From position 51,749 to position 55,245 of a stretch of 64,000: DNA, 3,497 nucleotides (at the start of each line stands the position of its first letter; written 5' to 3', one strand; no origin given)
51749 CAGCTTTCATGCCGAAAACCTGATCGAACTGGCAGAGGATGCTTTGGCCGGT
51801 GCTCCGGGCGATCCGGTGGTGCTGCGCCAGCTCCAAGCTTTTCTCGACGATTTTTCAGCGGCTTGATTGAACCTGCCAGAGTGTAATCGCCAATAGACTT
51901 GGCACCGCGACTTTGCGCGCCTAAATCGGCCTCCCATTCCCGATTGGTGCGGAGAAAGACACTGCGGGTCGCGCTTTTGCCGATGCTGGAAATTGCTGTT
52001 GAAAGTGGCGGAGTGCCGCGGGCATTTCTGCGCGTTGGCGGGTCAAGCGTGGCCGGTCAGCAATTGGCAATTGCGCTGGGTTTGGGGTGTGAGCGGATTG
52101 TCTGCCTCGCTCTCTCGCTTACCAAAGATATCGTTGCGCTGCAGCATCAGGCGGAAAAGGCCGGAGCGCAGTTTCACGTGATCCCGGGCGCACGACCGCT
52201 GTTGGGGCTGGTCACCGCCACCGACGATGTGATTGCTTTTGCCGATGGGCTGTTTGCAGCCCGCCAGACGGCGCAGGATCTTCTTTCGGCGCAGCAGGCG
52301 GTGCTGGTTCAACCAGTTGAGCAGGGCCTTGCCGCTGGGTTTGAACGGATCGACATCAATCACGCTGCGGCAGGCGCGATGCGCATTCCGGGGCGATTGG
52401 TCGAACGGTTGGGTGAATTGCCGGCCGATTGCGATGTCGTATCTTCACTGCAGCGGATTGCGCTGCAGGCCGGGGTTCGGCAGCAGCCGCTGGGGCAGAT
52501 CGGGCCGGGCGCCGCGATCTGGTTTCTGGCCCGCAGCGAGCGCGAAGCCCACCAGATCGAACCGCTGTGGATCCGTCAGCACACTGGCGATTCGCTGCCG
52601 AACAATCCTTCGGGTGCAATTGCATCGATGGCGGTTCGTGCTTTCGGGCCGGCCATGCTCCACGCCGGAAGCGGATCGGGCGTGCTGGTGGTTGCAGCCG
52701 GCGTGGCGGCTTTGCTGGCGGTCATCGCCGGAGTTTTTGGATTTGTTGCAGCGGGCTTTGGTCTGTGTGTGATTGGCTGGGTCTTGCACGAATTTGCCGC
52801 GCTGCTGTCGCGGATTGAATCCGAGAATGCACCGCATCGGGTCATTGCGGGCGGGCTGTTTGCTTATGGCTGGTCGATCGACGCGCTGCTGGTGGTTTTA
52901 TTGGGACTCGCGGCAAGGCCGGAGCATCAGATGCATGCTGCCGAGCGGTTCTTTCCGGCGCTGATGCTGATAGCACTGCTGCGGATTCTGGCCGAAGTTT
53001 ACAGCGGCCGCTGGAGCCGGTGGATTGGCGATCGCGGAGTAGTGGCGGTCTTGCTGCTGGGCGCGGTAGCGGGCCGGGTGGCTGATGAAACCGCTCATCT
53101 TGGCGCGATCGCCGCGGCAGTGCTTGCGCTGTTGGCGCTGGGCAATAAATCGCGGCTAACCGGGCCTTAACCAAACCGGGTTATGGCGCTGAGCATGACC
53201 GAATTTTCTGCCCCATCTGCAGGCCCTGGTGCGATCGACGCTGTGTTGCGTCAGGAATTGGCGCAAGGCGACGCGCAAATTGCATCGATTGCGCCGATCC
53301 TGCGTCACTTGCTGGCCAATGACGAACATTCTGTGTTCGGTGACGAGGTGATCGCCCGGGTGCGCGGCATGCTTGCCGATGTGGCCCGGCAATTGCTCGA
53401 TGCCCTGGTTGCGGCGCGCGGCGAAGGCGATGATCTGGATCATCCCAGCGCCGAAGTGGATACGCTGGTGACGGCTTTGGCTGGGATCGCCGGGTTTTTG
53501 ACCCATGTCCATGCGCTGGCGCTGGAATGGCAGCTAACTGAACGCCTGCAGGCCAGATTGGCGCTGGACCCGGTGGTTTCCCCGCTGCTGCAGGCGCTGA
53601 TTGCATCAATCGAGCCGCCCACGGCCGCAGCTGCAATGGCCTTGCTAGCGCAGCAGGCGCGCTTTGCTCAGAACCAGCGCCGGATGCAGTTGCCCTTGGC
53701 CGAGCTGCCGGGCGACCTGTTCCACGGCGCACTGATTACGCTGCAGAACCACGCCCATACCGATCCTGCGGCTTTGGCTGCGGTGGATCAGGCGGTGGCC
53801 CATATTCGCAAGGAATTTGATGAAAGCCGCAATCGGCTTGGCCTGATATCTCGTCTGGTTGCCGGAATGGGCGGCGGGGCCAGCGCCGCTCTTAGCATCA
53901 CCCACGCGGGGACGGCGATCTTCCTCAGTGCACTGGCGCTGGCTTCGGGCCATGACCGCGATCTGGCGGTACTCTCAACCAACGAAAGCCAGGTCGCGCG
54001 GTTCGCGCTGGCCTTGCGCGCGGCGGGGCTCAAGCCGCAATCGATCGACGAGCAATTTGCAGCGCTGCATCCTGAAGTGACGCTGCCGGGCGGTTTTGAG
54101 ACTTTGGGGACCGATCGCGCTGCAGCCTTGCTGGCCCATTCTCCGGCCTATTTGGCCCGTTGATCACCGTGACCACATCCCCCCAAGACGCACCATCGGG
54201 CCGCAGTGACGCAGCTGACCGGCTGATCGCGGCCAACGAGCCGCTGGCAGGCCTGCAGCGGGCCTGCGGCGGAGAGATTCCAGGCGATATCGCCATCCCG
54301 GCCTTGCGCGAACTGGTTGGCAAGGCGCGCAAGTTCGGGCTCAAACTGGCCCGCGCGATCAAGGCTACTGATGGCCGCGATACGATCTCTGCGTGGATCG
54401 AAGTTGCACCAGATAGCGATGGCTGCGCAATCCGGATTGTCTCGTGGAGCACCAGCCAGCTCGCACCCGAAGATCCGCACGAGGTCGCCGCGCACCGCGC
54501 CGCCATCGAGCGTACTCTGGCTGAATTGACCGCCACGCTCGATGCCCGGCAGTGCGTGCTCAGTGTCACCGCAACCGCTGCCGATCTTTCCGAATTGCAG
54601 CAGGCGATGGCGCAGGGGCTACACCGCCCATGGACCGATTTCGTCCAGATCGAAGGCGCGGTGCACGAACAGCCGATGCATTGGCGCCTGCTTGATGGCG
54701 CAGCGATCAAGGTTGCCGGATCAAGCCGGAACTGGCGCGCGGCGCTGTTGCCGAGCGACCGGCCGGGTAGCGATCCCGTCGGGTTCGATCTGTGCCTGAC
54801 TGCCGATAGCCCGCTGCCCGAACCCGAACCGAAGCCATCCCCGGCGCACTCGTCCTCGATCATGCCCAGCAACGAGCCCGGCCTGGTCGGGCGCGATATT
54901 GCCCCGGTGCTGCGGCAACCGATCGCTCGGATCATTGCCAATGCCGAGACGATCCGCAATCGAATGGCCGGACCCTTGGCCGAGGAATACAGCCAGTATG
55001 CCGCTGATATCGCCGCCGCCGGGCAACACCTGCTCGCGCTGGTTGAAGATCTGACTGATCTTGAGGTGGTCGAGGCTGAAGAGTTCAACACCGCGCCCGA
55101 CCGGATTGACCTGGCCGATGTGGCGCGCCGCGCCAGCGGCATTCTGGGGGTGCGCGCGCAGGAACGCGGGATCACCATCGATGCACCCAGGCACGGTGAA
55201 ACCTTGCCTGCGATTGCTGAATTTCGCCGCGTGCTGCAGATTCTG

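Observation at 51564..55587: A histidine-less phosphorelay: Hpt-like and kinase-like proteins both lack the phospho-acceptor His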

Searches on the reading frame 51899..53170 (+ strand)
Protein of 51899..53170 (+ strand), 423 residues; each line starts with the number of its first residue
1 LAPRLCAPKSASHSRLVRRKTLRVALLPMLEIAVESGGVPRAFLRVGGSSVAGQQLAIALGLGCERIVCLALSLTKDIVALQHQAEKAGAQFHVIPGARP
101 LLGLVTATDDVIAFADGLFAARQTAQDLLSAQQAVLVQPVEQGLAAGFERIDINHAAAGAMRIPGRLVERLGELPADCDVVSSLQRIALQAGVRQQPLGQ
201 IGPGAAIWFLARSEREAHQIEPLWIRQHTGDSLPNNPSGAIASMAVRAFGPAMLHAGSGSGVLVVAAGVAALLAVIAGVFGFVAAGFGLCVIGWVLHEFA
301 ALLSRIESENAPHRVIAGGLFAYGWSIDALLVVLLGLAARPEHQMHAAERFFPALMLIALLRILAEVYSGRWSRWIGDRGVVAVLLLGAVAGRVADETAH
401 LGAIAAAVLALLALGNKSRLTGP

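Call 3: search_protein_families(library=pfam, proteins=[window:51899-53170:+], max_evalue=1)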
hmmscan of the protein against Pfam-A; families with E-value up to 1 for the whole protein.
window:51899-53170:+ (423 aa): 2 families
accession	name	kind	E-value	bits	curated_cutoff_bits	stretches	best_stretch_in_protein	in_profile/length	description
PF07096.16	DUF1358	-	0.005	17.2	23.4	1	199-266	26-91/115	Protein of unknown function (DUF1358)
PF22571.1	LiaI-LiaF-TM_PspC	-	0.071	13.3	27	1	236-338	10-106/142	PspC transmembrane region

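Call 4: search_protein_families(library=ncbifam, proteins=[window:51899-53170:+], max_evalue=1)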
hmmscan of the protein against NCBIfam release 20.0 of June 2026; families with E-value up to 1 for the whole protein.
window:51899-53170:+ (423 aa): 1 family
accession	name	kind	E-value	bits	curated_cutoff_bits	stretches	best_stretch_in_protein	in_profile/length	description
NF051887.1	PheS_related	equivalog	0.14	11.2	300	1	30-94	181-241/349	PheS-related mystery ligase SrmL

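Call 49: search_solved_structures(query=A4, max_evalue=10, show_alignments=2)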
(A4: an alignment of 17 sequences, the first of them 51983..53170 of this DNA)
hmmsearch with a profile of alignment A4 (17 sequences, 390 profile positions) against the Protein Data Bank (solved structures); distinct sequences matched with E-value up to 10: 23.
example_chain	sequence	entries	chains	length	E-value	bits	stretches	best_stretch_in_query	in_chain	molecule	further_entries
4mnd_A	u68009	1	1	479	2e-06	30.3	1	166-322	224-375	CTP L-myo-inositol-1-phosphate cytidylyltransferase/CDP-L-myo-inositol myo-inositolphospho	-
6wvs_A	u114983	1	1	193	4.6e-05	25.8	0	26-45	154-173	DeNovoTIM15 hyperstable de novo TIM barrel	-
6z2i_A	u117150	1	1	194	0.02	17.1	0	24-40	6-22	de novo designed TIM barrel DeNovoTIM6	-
7osv_A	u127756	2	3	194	0.057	15.6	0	24-40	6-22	DeNovoTIM6-SB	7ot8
8fmy_A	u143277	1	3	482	0.074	15.2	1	216-301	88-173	Fusion glycoprotein F0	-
8fmx_A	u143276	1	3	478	0.14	14.3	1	219-301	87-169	Fusion glycoprotein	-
8tve_A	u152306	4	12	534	0.16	14.1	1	219-301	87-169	Langya henipavirus fusion protein in postfusion state | Langya henipavirus fusion protein in prefusion state | Langya henipavirus postfusion F protein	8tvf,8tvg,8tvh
8fej_A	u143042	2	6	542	0.17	14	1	219-301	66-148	Fusion Protein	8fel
9nz0_A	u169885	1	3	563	0.18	14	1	219-301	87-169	Fusion glycoprotein F0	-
2lr0_A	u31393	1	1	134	0.28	13.3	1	22-77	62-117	P-loop ntpase fold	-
5z09_A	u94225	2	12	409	0.41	12.8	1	12-49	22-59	Dual sugar-1-phosphate nucleotidylyltransferase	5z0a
2ggo_A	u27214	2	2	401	0.51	12.4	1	12-49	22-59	401aa long hypothetical glucose-1-phosphate thymidylyltransferase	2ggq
8qz2_A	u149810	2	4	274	0.66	12.1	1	245-363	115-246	Potassium channel subfamily K member 10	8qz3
1jyk_A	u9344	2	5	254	0.67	12.1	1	10-49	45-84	CTP:phosphocholine Cytidylyltransferase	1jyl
4bw5_A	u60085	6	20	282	0.7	12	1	245-363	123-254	POTASSIUM CHANNEL SUBFAMILY K MEMBER 10 | Isoform B of Potassium channel subfamily K member 10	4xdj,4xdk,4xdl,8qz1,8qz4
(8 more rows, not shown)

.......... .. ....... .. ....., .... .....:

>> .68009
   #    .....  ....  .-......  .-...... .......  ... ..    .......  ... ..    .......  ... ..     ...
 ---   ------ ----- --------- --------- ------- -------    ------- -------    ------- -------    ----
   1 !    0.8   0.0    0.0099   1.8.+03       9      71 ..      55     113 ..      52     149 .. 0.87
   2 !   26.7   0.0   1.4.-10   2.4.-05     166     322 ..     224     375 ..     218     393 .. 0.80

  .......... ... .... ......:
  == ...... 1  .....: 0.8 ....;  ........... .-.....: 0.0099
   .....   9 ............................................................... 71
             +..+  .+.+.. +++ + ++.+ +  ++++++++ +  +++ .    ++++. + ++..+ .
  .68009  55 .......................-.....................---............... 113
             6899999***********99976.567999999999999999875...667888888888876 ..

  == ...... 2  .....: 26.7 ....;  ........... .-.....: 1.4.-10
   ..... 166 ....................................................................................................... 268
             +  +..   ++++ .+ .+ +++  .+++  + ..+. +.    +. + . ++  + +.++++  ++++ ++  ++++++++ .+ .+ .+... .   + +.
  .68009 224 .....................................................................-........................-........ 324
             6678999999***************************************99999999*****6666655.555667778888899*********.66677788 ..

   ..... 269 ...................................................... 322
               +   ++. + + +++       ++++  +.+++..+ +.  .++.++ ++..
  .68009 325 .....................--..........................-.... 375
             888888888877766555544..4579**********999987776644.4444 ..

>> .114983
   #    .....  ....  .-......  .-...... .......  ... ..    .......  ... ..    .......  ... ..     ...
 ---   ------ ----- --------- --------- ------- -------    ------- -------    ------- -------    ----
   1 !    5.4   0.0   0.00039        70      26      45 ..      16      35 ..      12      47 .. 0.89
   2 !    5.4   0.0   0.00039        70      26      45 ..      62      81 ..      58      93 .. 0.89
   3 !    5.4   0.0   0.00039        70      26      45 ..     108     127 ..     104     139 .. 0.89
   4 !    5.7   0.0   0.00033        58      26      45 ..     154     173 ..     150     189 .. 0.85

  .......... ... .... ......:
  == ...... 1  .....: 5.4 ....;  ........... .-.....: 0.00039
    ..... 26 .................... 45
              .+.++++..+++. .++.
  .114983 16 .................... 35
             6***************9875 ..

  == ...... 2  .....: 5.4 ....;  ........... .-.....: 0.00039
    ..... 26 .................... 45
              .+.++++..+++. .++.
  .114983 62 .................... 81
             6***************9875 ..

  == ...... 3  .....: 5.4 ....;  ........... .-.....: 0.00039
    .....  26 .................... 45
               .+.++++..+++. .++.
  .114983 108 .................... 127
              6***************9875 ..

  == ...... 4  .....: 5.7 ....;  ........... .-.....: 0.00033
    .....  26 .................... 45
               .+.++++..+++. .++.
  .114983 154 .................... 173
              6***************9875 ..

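Call 50: search_protein_families(library=pfam, alignment_id=A4, max_evalue=1)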
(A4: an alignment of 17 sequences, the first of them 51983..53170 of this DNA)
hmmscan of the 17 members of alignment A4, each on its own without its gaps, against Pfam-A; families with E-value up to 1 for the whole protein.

A. member 1, window:51983-53170:+ (395 aa): 2 families
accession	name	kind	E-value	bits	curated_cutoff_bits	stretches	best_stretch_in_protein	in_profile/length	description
PF07096.16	DUF1358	-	0.0043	17.4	23.4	1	171-238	26-91/115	Protein of unknown function (DUF1358)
PF22571.1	LiaI-LiaF-TM_PspC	-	0.04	14.1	27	1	208-310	10-106/142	PspC transmembrane region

B. families by the number of members that match (of 17 scanned): 11 families
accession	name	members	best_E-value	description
PF12804.13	NTP_transf_3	3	0.0017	MobA-like NTP transferase domain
PF07096.16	DUF1358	1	0.0043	Protein of unknown function (DUF1358)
PF22571.1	LiaI-LiaF-TM_PspC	1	0.04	PspC transmembrane region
PF19955.5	EAD1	1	0.042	Effector-associated domain 1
PF02355.23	SecD_SecF_C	1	0.11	Protein export membrane protein SecD/SecF, C-terminal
PF15023.12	DUF4523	1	0.29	Protein of unknown function (DUF4523)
PF11336.14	DUF3138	1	0.3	Protein of unknown function (DUF3138)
PF11292.14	DUF3093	1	0.3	Protein of unknown function (DUF3093)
PF12698.13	ABC2_membrane_3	1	0.34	ABC-2 family transporter protein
PF12553.13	DUF3742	1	0.49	Protein of unknown function (DUF3742)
PF06781.17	CrgA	1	0.54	Cell division protein CrgA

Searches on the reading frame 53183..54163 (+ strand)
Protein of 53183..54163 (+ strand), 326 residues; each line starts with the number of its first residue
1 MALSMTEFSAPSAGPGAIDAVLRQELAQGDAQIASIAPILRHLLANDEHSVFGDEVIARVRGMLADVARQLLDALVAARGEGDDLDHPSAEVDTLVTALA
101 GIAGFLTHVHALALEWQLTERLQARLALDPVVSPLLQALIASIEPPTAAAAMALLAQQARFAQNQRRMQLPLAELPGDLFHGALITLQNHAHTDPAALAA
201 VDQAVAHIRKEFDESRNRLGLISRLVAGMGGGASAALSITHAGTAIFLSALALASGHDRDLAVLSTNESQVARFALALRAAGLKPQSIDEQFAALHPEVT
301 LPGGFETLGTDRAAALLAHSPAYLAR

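Call 3: search_protein_families(library=pfam, proteins=[window:53183-54163:+], max_evalue=1)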
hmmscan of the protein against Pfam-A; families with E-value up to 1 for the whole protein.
window:53183-54163:+ (326 aa): 0 families

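Call 4: search_protein_families(library=ncbifam, proteins=[window:53183-54163:+], max_evalue=1)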
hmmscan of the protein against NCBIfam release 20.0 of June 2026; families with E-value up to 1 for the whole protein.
window:53183-54163:+ (326 aa): 1 family
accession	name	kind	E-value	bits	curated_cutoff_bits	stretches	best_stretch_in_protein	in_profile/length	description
TIGR01562.1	FdhE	equivalog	0.014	15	187.65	1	126-233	94-193/305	formate dehydrogenase accessory protein FdhE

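Call 21: search_solved_structures(query=window:53183-54163:+, max_evalue=10, show_alignments=1)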
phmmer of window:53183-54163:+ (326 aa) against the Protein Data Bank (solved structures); distinct sequences matched with E-value up to 10: 0.

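Call 52: search_protein_families(library=pfam, alignment_id=A5, max_evalue=1)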
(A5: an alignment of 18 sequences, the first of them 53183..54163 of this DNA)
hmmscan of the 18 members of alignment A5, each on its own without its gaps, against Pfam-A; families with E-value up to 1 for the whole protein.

A. member 1, window:53183-54163:+ (326 aa): 0 families

B. families by the number of members that match (of 18 scanned): 7 families
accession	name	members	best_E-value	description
PF10098.14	DUF2336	6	2.2e-14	Uncharacterised protein conserved in bacteria (DUF2336)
PF11073.13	NSs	1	0.041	Rift valley fever virus non structural protein (NSs) like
PF24472.1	ARM_KDM8_N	1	0.049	KDM8-like, N-terminal ARM repeats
PF24140.1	TPR_TNPO3_IPO13_3rd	1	0.093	Transportin-3/Importin-13 third TPR domain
PF02119.21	FlgI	1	0.17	Flagellar P-ring protein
PF23190.1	LHD_TRPY1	1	0.34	TRPY1 N-terminal linker helical domain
PF21545.3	T7SS_EccA1_N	1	0.77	T7SS, ESX-1 secretion system protein EccA1, N-terminal domain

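Call 53: search_solved_structures(query=A5, max_evalue=10, show_alignments=0)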
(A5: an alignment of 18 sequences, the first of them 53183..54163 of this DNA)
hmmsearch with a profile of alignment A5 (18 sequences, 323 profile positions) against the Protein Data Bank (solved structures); distinct sequences matched with E-value up to 10: 1.
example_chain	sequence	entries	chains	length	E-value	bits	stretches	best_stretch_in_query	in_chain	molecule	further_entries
8rdm_A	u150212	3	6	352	0.34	13.1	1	166-214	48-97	DtpM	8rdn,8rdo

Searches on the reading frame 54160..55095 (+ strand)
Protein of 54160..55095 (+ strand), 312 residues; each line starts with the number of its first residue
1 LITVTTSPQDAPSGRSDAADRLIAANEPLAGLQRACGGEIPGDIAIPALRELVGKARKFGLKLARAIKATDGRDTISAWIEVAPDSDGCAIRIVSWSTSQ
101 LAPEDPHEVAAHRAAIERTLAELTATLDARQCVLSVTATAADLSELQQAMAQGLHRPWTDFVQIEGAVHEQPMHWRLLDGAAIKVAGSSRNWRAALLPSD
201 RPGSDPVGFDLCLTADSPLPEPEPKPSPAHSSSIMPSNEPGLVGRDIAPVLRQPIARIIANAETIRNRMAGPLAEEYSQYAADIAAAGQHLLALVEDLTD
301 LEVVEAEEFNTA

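Call 32: find_related_loci(query=A2, collection=genome_contigs, flank=10000)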
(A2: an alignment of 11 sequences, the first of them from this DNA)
Query A2 (312 aa) in genome_contigs; peptide patterns used: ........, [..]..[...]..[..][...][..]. (x = any residue, [..] = any of these).
599 stretches matched a pattern (row limit reached: there are more); 504 encode a relative of the query (tblastn E <= 1e-3); the best 80 are kept; 80 distinct loci.
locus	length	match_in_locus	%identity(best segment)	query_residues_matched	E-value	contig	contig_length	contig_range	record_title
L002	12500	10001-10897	85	9-312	4e-171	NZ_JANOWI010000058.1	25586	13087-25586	MAG: Novosphingobium sp. isolate VAR_35_metabat_456 VAR_35_k141_4051932, whole genome shotgun sequence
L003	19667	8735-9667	67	1-312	1e-135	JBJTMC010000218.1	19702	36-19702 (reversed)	MAG: Novosphingobium sp. isolate samp_4454_semibin_199 samp_4454_1724457, whole genome shotgun sequence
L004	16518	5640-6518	70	17-312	8e-134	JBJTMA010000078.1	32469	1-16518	MAG: Novosphingobium sp. isolate samp_4454_semibin_218 samp_4454_851469, whole genome shotgun sequence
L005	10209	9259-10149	70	15-312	2e-133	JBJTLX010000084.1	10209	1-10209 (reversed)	MAG: Novosphingobium sp. isolate samp_4454_semibin_258 samp_4454_642650, whole genome shotgun sequence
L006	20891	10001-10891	71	14-312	1e-133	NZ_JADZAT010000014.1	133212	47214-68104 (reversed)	MAG: Novosphingobium sp. isolate SJ636 c_000000620379, whole genome shotgun sequence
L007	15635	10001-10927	67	1-312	1e-133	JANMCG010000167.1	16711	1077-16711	MAG: Novosphingobium sp. isolate OTE_1_metabat_181 OTE_1_k141_3225482, whole genome shotgun sequence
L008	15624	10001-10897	70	17-312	5e-128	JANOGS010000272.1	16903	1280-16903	MAG: Novosphingobium sp. isolate SOY_64_metabat_130 SOY_64_k141_4205771, whole genome shotgun sequence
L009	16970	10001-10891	67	15-312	5e-128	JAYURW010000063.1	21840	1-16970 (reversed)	MAG: Novosphingobium sp. isolate GL116_UP_metabinner_4 GL116_UP_metabinner_4_62, whole genome shotgun sequence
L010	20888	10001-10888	66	14-312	2e-126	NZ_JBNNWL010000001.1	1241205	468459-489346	Novosphingobium sp. NPDC080210 NPDC080210_100_B2.ctg-0001, whole genome shotgun sequence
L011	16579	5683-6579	66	13-312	2e-125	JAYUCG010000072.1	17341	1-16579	MAG: Novosphingobium sp. isolate GFS_6906 GFS_6906_71, whole genome shotgun sequence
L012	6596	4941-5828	67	17-312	4e-125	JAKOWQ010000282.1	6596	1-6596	MAG: Pseudomonadota bacterium isolate JPNG_maxbin.128 k201_469409, whole genome shotgun sequence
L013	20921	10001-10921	64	9-312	1e-124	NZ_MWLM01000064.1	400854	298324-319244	Novosphingobium sp. B 225 MNBBLIKP_64, whole genome shotgun sequence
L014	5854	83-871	71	49-312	1e-124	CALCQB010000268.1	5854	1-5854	MAG TPA_asm: uncultured Novosphingobium sp. isolate SRR6231202_bin.43_CONCOCT_v1.1_MAG genome assembly, contig: ERZ65026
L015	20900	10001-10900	68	13-312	3e-124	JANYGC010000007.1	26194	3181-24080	MAG: Sphingomonadaceae bacterium isolate 340R_metabinner_27_sub 340R_k141_1399961, whole genome shotgun sequence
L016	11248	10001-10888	67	17-312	2e-123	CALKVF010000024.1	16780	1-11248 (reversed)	MAG TPA_asm: uncultured Novosphingobium sp. isolate SRR6231220_bin.19_CONCOCT_v1.1_MAG genome assembly, contig: ERZ65027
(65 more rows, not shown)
